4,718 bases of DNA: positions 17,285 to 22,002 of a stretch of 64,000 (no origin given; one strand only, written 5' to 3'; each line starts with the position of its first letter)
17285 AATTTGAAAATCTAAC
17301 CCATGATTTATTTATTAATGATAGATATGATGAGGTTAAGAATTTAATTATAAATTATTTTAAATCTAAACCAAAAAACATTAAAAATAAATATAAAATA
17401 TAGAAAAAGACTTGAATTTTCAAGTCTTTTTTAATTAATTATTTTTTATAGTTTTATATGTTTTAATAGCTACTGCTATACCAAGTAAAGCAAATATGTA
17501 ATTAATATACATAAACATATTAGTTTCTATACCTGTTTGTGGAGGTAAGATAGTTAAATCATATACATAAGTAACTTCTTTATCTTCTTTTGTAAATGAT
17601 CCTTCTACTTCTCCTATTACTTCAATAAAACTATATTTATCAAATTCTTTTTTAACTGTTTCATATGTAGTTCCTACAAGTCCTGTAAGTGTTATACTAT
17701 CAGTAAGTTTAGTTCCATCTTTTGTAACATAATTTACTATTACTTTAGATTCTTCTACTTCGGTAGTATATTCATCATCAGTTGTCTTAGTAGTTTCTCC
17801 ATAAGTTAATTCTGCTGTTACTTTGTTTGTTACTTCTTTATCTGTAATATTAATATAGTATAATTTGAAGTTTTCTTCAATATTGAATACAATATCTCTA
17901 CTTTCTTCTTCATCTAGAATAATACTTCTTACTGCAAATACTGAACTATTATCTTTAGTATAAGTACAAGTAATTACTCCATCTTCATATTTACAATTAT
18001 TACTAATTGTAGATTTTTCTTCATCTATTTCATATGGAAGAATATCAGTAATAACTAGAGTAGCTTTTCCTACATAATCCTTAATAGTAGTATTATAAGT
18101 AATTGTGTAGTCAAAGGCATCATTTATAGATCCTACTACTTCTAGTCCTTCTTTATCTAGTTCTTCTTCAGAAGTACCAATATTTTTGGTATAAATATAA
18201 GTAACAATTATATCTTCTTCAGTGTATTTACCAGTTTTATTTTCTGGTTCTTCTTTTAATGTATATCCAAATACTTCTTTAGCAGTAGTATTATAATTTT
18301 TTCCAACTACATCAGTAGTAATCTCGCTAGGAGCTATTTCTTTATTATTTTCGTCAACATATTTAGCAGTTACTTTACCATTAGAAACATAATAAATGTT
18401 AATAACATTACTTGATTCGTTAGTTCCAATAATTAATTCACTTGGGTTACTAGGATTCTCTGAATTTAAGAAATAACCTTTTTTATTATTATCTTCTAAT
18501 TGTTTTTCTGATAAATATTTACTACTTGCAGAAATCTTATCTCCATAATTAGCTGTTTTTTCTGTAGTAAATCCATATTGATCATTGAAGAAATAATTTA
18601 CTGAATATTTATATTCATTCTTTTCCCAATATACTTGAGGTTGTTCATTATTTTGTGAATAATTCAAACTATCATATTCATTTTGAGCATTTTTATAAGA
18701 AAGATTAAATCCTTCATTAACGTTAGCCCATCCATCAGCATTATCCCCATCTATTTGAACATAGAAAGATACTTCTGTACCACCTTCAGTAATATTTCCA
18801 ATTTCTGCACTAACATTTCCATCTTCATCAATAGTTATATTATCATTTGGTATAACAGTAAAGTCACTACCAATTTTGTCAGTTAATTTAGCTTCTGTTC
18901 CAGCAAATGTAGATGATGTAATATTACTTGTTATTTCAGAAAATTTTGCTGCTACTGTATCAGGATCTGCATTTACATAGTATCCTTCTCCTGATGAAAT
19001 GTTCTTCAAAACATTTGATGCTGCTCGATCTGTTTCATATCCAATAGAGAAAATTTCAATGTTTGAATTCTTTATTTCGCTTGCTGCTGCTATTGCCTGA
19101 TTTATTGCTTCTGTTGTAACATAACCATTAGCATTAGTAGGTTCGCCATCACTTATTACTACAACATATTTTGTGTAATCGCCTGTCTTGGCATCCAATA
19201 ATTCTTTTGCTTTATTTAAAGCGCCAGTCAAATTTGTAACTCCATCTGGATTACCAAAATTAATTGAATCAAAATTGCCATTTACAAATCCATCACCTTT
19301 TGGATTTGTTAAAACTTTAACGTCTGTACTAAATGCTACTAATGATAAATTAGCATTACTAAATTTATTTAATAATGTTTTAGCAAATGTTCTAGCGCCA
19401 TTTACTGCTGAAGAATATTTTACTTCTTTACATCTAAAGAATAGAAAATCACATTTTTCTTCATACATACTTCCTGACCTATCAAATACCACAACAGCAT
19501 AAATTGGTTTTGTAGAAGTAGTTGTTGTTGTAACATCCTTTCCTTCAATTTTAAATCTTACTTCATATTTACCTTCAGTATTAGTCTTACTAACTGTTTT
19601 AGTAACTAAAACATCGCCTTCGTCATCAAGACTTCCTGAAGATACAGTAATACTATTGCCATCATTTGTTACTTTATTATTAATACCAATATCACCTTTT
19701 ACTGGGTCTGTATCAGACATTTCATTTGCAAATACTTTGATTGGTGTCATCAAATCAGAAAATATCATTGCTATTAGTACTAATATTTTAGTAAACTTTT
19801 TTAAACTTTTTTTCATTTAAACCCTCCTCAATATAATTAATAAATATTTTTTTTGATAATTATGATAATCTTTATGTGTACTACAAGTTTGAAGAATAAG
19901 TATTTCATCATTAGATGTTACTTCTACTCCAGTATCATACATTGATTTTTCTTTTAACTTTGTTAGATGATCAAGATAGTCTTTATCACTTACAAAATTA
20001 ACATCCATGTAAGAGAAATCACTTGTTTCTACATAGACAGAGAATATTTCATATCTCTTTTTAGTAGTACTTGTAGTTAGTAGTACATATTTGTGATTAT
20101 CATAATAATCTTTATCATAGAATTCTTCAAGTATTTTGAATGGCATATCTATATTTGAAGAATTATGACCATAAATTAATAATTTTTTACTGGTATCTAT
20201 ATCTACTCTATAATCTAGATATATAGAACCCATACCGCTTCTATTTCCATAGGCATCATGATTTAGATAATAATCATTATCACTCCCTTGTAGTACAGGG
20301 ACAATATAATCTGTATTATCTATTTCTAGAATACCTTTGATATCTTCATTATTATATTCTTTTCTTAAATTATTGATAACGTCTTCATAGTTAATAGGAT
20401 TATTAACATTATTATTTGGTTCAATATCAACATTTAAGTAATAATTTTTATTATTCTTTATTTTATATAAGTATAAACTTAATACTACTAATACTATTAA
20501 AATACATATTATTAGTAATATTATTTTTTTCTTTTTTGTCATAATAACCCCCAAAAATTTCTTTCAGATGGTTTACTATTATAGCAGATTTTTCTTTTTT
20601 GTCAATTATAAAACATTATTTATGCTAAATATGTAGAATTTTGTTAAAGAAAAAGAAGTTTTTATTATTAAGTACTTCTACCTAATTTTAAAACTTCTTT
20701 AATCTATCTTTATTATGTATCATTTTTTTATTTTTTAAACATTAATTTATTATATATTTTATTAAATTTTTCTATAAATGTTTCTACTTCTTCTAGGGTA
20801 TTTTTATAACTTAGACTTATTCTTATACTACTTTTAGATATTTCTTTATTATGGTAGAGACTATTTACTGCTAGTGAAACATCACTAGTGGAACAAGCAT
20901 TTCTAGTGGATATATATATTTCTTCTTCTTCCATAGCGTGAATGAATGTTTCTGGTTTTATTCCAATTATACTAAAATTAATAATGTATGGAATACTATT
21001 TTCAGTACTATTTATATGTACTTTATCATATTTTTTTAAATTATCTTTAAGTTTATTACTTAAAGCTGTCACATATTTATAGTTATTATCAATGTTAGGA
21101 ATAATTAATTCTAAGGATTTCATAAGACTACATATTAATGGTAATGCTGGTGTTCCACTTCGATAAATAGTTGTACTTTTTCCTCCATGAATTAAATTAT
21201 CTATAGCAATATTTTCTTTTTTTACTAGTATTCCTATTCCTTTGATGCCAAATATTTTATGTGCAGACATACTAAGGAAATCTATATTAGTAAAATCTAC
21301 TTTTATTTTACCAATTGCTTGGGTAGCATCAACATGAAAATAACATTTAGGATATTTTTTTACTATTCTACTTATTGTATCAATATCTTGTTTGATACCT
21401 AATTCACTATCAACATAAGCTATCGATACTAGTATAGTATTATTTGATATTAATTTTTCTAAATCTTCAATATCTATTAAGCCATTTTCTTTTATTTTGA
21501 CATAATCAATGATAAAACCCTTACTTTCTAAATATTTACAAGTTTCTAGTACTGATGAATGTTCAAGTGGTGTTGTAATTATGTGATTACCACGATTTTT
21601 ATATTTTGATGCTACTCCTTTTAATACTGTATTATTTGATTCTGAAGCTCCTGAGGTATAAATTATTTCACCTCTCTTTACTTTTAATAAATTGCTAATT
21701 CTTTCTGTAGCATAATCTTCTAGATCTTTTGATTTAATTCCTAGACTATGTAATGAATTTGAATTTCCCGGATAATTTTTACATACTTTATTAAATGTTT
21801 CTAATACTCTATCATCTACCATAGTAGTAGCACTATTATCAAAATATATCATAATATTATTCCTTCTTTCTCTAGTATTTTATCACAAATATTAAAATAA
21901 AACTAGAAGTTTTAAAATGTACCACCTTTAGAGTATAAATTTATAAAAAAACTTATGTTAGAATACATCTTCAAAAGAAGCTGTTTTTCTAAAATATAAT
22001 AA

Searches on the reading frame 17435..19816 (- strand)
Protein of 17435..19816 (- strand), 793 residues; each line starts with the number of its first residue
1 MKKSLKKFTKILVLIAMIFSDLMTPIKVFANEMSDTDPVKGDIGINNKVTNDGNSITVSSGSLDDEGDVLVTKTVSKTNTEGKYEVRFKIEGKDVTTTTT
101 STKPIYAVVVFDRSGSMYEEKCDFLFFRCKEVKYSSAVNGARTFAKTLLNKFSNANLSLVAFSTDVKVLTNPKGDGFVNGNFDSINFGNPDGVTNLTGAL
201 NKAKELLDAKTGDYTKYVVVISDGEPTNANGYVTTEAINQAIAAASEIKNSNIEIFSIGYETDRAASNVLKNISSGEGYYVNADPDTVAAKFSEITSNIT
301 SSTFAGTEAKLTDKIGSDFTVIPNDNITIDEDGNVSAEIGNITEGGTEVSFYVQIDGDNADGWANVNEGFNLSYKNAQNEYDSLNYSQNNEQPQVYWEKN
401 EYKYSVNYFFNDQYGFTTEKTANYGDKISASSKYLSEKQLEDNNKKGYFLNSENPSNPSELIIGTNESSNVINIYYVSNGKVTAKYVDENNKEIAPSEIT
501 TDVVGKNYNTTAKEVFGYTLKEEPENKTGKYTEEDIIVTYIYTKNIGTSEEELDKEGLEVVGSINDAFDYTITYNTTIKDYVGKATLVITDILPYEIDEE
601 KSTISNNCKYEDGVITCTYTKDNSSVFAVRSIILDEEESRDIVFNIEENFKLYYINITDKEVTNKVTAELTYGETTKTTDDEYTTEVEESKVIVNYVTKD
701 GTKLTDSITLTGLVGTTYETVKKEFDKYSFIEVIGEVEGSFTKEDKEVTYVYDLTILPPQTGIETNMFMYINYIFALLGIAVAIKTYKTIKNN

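Call 62: search_protein_families(library=pfam, proteins=[window:17435-19816:-], max_evalue=0.0001)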
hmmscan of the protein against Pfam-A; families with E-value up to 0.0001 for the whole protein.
window:17435-19816:- (793 aa): 2 families
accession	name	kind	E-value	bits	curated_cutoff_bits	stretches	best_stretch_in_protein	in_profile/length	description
PF06458.18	MucBP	-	1.5e-28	99.7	23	2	691-752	1-62/63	MucBP domain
PF13519.12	VWA_2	-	6.2e-11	43.3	27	1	108-225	2-107/107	von Willebrand factor type A domain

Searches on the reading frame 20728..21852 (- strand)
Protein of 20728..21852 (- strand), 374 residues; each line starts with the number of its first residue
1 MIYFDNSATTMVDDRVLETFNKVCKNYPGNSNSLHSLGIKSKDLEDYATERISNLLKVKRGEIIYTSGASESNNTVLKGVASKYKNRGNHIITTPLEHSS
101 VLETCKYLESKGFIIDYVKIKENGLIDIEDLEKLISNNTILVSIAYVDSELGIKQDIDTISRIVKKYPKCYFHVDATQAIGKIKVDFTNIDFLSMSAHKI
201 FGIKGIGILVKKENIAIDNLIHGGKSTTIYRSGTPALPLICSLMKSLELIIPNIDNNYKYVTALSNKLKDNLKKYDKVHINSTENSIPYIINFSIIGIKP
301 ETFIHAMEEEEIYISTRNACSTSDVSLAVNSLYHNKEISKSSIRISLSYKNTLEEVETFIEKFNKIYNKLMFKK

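Call 62: search_protein_families(library=pfam, proteins=[window:20728-21852:-], max_evalue=0.0001)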
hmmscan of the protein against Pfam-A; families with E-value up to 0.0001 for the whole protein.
window:20728-21852:- (374 aa): 1 family
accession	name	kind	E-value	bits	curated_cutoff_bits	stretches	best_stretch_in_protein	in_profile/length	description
PF00266.25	Aminotran_5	-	7.9e-69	232.8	21.5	1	2-359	1-371/371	Aminotransferase class-V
